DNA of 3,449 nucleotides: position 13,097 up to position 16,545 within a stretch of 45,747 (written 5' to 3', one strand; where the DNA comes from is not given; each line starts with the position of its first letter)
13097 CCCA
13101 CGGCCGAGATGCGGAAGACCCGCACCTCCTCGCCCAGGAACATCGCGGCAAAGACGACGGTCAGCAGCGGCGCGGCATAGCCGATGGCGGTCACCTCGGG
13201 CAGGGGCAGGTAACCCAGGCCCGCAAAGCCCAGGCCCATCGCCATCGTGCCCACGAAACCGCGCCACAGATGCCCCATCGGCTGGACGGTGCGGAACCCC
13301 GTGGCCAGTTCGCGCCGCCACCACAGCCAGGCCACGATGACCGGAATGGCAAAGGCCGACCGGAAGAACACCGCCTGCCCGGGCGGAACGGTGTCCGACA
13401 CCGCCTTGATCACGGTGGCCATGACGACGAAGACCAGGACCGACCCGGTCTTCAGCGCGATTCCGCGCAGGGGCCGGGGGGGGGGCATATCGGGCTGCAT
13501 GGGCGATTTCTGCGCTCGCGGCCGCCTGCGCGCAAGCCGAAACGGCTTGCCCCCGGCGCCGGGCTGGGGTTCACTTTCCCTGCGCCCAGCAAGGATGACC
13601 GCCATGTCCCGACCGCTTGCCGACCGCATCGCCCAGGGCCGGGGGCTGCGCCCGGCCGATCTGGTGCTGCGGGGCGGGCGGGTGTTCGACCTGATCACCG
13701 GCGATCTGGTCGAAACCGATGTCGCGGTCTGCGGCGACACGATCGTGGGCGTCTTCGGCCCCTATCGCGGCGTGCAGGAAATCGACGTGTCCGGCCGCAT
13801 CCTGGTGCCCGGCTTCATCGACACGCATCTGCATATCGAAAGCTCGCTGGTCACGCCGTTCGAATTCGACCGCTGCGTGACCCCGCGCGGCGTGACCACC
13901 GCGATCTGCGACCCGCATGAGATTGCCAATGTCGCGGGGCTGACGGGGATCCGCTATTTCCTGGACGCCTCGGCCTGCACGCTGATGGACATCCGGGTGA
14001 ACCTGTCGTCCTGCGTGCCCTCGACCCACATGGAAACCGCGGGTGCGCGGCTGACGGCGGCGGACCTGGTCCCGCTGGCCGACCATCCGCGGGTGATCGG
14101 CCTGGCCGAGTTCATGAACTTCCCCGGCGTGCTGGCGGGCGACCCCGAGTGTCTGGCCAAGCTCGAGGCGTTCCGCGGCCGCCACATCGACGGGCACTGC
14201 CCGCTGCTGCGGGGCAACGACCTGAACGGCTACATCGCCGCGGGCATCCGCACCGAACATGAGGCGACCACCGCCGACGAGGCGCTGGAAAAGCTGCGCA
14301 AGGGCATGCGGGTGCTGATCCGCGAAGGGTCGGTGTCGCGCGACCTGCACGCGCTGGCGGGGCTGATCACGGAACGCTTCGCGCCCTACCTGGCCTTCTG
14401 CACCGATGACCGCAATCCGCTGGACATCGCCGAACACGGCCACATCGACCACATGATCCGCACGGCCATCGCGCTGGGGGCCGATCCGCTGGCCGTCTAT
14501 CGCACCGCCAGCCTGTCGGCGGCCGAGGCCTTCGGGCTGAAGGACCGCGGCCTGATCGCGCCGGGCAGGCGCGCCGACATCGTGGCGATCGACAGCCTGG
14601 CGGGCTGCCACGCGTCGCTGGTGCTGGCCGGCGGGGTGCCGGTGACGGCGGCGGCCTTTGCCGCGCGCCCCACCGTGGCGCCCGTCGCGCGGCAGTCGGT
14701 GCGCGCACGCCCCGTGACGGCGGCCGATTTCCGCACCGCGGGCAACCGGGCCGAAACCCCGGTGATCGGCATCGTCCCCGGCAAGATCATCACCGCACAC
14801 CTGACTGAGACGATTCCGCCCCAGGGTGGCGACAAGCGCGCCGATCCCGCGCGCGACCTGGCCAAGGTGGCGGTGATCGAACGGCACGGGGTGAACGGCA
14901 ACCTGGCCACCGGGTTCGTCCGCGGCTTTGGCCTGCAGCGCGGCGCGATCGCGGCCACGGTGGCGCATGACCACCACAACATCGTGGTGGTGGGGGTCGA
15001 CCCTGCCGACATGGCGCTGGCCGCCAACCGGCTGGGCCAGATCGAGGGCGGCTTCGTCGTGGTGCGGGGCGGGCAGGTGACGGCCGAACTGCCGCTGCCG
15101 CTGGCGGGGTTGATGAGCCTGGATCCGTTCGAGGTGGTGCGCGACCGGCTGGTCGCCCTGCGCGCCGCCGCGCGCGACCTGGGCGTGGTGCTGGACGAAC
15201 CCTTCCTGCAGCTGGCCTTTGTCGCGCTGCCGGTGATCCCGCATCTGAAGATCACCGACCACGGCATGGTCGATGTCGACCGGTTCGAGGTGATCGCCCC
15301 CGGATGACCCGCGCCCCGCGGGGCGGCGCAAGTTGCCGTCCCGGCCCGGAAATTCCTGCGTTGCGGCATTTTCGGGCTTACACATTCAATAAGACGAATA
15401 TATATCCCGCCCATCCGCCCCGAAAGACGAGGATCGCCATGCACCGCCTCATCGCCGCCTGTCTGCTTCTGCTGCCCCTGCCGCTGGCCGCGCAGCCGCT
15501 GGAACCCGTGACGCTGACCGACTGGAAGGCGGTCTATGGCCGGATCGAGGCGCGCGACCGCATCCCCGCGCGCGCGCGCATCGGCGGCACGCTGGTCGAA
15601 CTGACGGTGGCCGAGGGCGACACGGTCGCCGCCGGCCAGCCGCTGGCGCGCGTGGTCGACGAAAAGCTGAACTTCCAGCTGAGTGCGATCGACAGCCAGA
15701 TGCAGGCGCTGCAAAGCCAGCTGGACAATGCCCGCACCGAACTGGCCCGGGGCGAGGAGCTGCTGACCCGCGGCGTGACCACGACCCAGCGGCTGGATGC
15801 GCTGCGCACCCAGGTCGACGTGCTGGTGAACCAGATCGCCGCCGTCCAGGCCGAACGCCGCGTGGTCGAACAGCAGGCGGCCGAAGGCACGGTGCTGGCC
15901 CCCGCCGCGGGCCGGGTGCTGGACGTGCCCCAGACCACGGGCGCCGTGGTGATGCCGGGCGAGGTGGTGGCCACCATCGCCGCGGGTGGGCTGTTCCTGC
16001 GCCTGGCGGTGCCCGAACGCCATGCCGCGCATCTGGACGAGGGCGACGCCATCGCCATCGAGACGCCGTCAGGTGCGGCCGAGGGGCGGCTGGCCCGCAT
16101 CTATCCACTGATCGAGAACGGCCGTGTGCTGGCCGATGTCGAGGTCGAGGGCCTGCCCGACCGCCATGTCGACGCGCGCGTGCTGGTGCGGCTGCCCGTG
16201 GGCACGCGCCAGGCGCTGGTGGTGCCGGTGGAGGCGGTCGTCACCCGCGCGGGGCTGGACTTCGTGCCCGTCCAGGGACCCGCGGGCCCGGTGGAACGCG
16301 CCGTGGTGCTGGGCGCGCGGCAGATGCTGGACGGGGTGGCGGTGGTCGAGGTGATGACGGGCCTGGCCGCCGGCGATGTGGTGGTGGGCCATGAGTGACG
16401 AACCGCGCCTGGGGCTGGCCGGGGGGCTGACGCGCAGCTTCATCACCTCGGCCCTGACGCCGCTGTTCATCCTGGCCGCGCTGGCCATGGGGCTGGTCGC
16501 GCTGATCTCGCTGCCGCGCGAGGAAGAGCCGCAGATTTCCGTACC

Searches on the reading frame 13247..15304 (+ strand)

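Call 54: search_protein_families(library=pfam, proteins=[window:13247-15304:+], max_evalue=0.001)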
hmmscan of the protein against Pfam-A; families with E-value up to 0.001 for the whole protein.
window:13247-15304:+ (686 aa): 3 families
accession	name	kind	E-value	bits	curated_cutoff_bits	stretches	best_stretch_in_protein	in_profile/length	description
PF13382.11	Adenine_deam_C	-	1.6e-64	216.8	27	1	514-681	2-169/169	Adenine deaminase C-terminal domain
PF01979.26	Amidohydro_1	-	1.7e-26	93.7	25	1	185-450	1-320/345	Amidohydrolase family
PF07969.17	Amidohydro_3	-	4.2e-09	36.8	29.7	1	177-199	1-23/472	Amidohydrolase family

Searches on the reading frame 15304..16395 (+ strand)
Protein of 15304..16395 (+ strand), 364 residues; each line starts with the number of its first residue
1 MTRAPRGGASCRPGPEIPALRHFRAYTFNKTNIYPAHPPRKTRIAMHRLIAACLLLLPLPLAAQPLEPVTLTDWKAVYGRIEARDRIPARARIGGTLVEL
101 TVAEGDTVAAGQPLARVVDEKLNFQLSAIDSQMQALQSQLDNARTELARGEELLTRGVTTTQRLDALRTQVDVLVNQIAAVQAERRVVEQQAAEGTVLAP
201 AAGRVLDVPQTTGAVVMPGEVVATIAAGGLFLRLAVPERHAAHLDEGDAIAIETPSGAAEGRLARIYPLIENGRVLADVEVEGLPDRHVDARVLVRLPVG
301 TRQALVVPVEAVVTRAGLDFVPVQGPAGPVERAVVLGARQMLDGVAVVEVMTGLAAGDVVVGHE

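Call 54: search_protein_families(library=pfam, proteins=[window:15304-16395:+], max_evalue=0.001)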
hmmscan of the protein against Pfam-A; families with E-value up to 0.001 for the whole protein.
window:15304-16395:+ (364 aa): 5 families
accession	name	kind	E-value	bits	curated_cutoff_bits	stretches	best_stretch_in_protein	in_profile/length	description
PF16576.10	HlyD_D23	-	5.1e-13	49.2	30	1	86-272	19-190/214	Barrel-sandwich domain of CusB or HlyD membrane-fusion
PF13437.12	HlyD_3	-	1.2e-12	49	22.2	1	196-281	1-91/106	HlyD family secretion protein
PF13533.13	Biotin_lipoyl_2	-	4.3e-08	33.2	29.8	1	91-116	5-30/32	Biotin-lipoyl like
PF00364.28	Biotin_lipoyl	-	1.5e-06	28.4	22.1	0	97-128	16-47/73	Biotin-requiring enzyme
PF14282.11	FlxA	-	0.00027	21.4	26.3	1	122-197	15-84/101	FlxA-like protein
